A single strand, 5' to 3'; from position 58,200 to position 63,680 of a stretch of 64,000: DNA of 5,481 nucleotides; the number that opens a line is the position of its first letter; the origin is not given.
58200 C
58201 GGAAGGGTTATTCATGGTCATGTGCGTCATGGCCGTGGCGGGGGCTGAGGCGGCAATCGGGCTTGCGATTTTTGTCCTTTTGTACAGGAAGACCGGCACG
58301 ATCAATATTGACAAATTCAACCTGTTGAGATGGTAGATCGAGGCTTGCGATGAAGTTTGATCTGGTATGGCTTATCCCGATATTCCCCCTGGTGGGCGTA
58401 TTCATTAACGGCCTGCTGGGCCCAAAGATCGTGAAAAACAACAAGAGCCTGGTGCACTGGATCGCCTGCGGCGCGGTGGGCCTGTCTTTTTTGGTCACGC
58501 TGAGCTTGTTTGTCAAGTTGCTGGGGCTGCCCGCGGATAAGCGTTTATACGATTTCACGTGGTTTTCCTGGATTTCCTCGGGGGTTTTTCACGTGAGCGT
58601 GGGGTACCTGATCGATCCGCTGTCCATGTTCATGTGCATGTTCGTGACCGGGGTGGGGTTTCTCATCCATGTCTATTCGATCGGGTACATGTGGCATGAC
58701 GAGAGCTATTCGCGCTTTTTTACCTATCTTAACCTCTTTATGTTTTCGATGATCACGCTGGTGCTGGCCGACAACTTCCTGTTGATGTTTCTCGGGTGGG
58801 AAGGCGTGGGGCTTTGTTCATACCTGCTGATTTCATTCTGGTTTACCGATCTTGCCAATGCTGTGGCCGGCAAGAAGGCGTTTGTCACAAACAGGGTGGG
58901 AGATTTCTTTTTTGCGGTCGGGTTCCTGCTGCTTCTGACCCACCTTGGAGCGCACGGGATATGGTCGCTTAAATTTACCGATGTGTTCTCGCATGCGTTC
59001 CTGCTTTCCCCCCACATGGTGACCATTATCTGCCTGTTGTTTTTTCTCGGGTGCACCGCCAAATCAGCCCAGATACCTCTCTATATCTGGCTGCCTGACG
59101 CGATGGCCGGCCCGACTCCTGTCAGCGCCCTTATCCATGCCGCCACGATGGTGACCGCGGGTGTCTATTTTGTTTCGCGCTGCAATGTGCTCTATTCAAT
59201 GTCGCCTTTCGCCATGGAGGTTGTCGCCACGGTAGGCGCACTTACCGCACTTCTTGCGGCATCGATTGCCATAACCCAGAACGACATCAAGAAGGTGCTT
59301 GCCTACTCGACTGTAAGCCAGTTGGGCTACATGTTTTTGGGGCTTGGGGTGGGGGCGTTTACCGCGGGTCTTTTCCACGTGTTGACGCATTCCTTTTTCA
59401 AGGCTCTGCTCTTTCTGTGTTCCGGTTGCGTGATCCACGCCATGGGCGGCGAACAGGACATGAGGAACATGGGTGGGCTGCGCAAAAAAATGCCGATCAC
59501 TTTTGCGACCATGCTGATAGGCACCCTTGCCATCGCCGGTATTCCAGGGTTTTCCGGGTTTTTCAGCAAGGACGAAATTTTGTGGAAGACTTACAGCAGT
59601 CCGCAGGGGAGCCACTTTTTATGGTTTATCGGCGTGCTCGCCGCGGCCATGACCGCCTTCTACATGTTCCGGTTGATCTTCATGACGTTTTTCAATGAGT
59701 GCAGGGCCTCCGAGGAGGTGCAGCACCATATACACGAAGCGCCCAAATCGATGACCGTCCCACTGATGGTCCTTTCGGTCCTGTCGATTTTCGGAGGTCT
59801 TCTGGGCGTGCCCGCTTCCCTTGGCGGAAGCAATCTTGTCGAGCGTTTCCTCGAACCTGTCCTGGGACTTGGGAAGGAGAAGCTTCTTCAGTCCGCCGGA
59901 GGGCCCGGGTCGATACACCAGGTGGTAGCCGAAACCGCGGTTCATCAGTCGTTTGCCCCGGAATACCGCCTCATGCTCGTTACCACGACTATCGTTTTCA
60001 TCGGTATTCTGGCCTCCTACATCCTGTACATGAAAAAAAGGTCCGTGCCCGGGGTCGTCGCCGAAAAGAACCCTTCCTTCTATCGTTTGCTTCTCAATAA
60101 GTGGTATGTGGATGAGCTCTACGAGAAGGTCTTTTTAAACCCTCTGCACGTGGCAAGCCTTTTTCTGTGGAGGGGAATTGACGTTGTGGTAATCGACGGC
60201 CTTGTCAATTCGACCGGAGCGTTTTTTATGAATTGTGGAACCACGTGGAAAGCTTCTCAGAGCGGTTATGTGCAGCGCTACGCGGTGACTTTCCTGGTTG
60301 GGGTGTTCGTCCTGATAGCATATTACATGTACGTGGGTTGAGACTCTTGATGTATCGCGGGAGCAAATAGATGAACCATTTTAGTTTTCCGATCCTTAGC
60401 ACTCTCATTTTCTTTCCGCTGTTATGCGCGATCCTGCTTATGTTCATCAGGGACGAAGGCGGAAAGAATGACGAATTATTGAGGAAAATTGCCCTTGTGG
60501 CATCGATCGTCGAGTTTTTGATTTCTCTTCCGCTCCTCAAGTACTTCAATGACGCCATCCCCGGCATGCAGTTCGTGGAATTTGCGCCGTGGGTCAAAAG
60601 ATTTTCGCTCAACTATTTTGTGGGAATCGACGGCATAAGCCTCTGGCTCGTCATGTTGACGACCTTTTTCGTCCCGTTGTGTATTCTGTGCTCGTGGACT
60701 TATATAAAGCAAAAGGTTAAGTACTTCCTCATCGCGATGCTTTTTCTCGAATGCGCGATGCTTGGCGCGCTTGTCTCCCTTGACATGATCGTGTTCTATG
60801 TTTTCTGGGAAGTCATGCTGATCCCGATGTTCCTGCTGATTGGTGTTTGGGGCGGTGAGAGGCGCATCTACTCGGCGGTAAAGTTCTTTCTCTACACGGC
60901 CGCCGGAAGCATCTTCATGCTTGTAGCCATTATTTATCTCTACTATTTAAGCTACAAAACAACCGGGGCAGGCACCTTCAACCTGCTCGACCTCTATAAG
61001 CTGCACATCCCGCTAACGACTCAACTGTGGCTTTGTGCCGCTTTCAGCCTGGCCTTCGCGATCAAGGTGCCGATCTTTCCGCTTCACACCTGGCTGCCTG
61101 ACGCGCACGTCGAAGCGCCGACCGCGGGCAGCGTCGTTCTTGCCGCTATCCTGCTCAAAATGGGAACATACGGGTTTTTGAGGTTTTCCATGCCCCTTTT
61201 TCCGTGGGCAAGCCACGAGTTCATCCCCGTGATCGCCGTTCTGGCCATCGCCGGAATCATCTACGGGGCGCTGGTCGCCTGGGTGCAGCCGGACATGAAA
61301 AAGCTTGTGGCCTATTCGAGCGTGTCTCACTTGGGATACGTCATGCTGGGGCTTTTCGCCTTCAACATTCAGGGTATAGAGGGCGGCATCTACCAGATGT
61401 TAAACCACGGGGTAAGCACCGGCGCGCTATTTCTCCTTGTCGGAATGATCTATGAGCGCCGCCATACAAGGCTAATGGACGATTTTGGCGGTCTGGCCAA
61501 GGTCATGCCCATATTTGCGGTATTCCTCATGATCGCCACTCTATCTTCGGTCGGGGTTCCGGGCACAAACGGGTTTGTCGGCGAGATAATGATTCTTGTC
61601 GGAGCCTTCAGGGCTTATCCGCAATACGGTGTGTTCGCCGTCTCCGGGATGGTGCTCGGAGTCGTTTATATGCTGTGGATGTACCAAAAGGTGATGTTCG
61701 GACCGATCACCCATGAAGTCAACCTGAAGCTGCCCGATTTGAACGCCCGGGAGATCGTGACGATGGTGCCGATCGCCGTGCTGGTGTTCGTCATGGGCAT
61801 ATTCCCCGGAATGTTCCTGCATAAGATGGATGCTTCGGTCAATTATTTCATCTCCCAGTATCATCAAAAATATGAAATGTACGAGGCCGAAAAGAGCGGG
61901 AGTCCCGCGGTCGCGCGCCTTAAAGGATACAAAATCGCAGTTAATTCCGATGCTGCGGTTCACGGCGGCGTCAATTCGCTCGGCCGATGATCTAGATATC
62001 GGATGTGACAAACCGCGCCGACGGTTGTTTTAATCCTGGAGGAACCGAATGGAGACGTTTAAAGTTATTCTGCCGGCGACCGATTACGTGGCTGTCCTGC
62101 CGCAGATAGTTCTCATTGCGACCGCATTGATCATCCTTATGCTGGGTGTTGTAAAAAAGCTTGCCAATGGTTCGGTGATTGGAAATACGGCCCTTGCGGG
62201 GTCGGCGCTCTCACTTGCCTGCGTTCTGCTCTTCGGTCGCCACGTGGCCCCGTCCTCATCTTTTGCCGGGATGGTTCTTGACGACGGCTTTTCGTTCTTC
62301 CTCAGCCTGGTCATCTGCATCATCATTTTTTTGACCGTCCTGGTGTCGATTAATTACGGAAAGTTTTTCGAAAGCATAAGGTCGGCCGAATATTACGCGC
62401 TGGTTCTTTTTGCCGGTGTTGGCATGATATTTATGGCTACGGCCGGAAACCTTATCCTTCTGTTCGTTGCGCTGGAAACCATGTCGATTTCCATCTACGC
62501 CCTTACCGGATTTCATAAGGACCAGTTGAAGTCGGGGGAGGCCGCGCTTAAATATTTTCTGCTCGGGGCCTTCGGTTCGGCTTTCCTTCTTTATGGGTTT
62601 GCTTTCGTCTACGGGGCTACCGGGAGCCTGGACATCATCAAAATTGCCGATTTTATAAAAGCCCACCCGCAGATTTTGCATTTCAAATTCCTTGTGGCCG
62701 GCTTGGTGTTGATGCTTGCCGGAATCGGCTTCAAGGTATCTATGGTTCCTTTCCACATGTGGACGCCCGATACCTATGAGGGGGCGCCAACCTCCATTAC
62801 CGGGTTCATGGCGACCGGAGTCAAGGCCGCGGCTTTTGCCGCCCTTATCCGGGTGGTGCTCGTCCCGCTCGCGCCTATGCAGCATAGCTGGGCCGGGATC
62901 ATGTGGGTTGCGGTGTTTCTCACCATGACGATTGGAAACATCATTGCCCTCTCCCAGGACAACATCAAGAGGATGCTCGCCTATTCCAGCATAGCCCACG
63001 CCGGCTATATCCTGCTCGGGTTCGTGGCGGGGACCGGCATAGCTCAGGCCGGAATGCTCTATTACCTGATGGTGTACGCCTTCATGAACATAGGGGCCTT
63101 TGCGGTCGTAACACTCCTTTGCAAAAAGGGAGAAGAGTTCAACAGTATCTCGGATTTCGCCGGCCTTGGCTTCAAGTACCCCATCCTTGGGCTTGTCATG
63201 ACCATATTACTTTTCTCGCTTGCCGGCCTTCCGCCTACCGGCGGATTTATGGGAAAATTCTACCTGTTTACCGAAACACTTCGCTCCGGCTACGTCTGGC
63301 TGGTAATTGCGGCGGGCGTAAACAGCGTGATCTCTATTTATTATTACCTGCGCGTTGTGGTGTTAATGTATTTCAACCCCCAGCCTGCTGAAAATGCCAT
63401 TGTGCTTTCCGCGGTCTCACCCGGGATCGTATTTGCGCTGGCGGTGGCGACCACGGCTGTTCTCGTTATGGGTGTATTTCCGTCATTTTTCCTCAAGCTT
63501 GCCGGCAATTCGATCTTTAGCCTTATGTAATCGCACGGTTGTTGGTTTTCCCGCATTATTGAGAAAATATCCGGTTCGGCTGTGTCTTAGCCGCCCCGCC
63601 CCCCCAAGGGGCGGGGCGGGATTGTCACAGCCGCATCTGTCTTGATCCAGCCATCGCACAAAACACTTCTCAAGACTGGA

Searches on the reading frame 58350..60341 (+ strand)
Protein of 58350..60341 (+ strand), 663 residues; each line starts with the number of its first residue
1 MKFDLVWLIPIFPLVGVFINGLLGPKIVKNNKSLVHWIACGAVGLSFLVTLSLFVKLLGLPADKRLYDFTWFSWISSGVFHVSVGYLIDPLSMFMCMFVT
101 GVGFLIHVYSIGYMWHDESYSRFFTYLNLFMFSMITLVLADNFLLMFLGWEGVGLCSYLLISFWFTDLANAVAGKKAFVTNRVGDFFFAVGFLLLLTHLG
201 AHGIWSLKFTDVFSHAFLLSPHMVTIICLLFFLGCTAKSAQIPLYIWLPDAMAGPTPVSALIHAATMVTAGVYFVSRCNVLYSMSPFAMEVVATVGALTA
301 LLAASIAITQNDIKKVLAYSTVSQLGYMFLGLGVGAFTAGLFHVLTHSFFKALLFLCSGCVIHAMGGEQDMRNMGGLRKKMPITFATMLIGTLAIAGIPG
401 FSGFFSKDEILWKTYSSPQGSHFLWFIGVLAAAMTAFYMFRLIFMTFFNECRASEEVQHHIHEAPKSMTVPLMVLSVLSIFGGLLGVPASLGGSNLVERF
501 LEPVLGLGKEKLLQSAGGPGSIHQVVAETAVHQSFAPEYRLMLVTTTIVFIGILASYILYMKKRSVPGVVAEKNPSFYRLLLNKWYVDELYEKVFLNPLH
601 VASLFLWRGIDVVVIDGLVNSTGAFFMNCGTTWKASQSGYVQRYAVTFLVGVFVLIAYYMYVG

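Call 76: search_protein_families(library=ncbifam, proteins=[window:58350-60341:+], max_evalue=0.00001)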
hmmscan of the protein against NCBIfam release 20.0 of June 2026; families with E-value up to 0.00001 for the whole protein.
window:58350-60341:+ (663 aa): 72 families (the best 25 are shown)
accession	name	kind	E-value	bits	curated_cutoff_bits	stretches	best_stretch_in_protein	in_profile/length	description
NF005141.0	PRK06590.1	equivalog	2.5e-222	740.2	556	1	4-662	3-612/615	NADH-quinone oxidoreductase subunit L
TIGR01974.1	NDH_I_L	subfamily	1.2e-221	738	407.5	1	5-660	2-630/630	NADH-quinone oxidoreductase subunit L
NF005626.0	PRK07376.1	equivalog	1.4e-178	595.3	963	2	4-455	6-462/675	NAD(P)H-quinone oxidoreductase subunit 5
NF040617.1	F420_dehyd_FpoL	exception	3.7e-146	488.6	1050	1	4-657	4-660/669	F420H2 dehydrogenase subunit FpoL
NF009287.0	PRK12647.1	equivalog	5.4e-92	309.6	937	1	17-486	10-467/773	putative monovalent cation/H+ antiporter subunit A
NF009288.0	PRK12648.1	equivalog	1.4e-89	301.4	1104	1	8-485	5-470/954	monovalent cation/H+ antiporter subunit A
NF009289.0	PRK12649.1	equivalog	8.9e-88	295.5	1117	1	18-486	15-485/789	putative monovalent cation/H+ antiporter subunit A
NF005633.0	PRK07390.1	subfamily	4.8e-85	286.4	676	1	4-661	7-608/613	NAD(P)H-quinone oxidoreductase subunit F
NF009285.0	PRK12645.1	equivalog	7.3e-85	285.8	1028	1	53-491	44-496/804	Na+/H+ antiporter subunit A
TIGR00940.1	2a6301s01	subfamily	6.3e-84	282.7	920.45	1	72-489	59-490/793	monovalent cation:proton antiporter subunit A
NF009290.0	PRK12650.1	equivalog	2.5e-81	273.9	980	1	42-484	31-470/966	DUF4040 family protein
TIGR01960.1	ndhF3_CO2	subfamily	1.6e-80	271.4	588.7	2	4-481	7-469/606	NAD(P)H dehydrogenase, subunit NdhF3 family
NF005097.0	PRK06525.1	equivalog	5.5e-79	266.1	430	1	27-486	19-475/480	hydrogenase 4 subunit D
NF009284.0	PRK12644.1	equivalog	8.1e-77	259.2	962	1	71-488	57-473/975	Na+/H+ antiporter subunit A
NF009286.0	PRK12646.1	equivalog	3.1e-70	237.6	1063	1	67-478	57-485/800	DUF4040 family protein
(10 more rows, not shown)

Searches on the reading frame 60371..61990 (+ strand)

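Call 76: search_protein_families(library=ncbifam, proteins=[window:60371-61990:+], max_evalue=0.00001)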
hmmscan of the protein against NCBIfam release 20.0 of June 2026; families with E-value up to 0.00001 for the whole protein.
window:60371-61990:+ (539 aa): 73 families (the best 25 are shown)
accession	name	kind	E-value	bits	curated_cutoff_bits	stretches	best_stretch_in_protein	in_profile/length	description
TIGR01972.1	NDH_I_M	subfamily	6.8e-184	612.1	263.8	1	9-496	1-485/486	NADH-quinone oxidoreductase subunit M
NF004499.0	PRK05846.1-3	equivalog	6e-181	602.5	585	1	6-503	4-494/502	NADH-quinone oxidoreductase subunit M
NF004505.0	PRK05846.2-5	equivalog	6.9e-177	589.2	700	1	8-506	4-494/508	NADH-quinone oxidoreductase subunit M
NF004501.0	PRK05846.1-5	subfamily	9.9e-168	558.9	598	1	5-497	3-487/492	NADH-quinone oxidoreductase subunit M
NF004500.0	PRK05846.1-4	equivalog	5.4e-156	520.3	550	1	5-504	3-513/525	NADH-quinone oxidoreductase subunit M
NF004506.0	PRK05846.2-6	equivalog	8.1e-134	447.6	789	1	5-494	3-490/493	NADH-quinone oxidoreductase subunit M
NF004498.0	PRK05846.1-1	equivalog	5.5e-126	421.3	614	1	8-493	2-496/509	NADH-quinone oxidoreductase subunit M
NF004504.0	PRK05846.2-3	equivalog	8.8e-125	417.6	785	1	6-484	9-484/499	NADH-quinone oxidoreductase subunit M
NF009212.0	PRK12561.1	subfamily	4.7e-124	415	645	1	2-507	2-509/531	NAD(P)H-quinone oxidoreductase subunit 4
NF005060.0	PRK06473.1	equivalog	9e-116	387.5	747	1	8-502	1-490/500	NADH-quinone oxidoreductase subunit M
NF002713.0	PRK02546.1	subfamily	1.5e-109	366.9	827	1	3-507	5-512/533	NAD(P)H-quinone oxidoreductase subunit 4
NF005611.0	PRK07363.1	equivalog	1.2e-98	330.8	764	1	8-502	1-490/501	NADH-quinone oxidoreductase subunit M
NF004502.0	PRK05846.2-1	equivalog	6.1e-79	266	791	1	8-482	5-486/500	NADH-quinone oxidoreductase subunit M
NF004503.0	PRK05846.2-2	subfamily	5.1e-71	240.4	720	1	13-487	7-483/490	NADH-quinone oxidoreductase subunit M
NF009306.0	PRK12663.1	equivalog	1.6e-57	195.5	542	1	13-493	10-481/498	Na+/H+ antiporter subunit D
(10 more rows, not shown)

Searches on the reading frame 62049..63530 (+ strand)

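Call 76: search_protein_families(library=ncbifam, proteins=[window:62049-63530:+], max_evalue=0.00001)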
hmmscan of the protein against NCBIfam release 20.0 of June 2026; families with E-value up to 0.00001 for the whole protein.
window:62049-63530:+ (493 aa): 70 families (the best 25 are shown)
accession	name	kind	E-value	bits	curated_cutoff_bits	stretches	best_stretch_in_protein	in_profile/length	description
TIGR01770.1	NDH_I_N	subfamily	1e-129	433.6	332.6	1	14-482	2-472/472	NADH-quinone oxidoreductase subunit NuoN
NF004441.0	PRK05777.1-4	equivalog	7.6e-122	407.6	477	1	110-488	142-519/524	NADH-quinone oxidoreductase subunit NuoN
NF004442.0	PRK05777.1-5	equivalog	2.8e-121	405.9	523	1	11-490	6-479/483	NADH-quinone oxidoreductase subunit NuoN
NF004440.0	PRK05777.1-3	equivalog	5e-120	401.6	519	1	12-474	7-461/477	NADH-quinone oxidoreductase subunit NuoN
NF002701.0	PRK02504.1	equivalog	4.9e-102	342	569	1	14-449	13-443/513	NAD(P)H-quinone oxidoreductase subunit N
NF004444.0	PRK05777.2-2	equivalog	4.7e-97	326.1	496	1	5-481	6-483/496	NADH-quinone oxidoreductase subunit NuoN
NF004446.0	PRK05777.2-4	equivalog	1.6e-90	304.6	590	1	11-481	9-487/502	NADH-quinone oxidoreductase subunit NuoN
NF004439.0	PRK05777.1-1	equivalog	3.2e-88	296.8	531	1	11-485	6-478/485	NADH-quinone oxidoreductase subunit NuoN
NF004445.0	PRK05777.2-3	equivalog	1.3e-78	265.2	408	1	15-452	9-442/475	NADH-quinone oxidoreductase subunit NuoN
NF004443.0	PRK05777.2-1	equivalog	1.1e-71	242.6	626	1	14-479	12-482/506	NADH-quinone oxidoreductase subunit NuoN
NF004448.0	PRK05777.2-6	equivalog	3.3e-58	197.9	869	1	6-445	8-446/492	NADH-quinone oxidoreductase subunit NuoN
NF006241.0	PRK08377.1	equivalog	7.4e-57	193.4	645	1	81-485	79-470/494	NADH dehydrogenase subunit N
NF004447.0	PRK05777.2-5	equivalog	5.2e-56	190.6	547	1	15-448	3-429/458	NADH-quinone oxidoreductase subunit NuoN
NF006240.0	PRK08376.1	subfamily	5.3e-53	180.7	662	1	79-480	89-494/521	putative monovalent cation/H+ antiporter subunit D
TIGR01972.1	NDH_I_M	subfamily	2.7e-48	164.9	263.8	1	79-491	77-481/486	NADH-quinone oxidoreductase subunit M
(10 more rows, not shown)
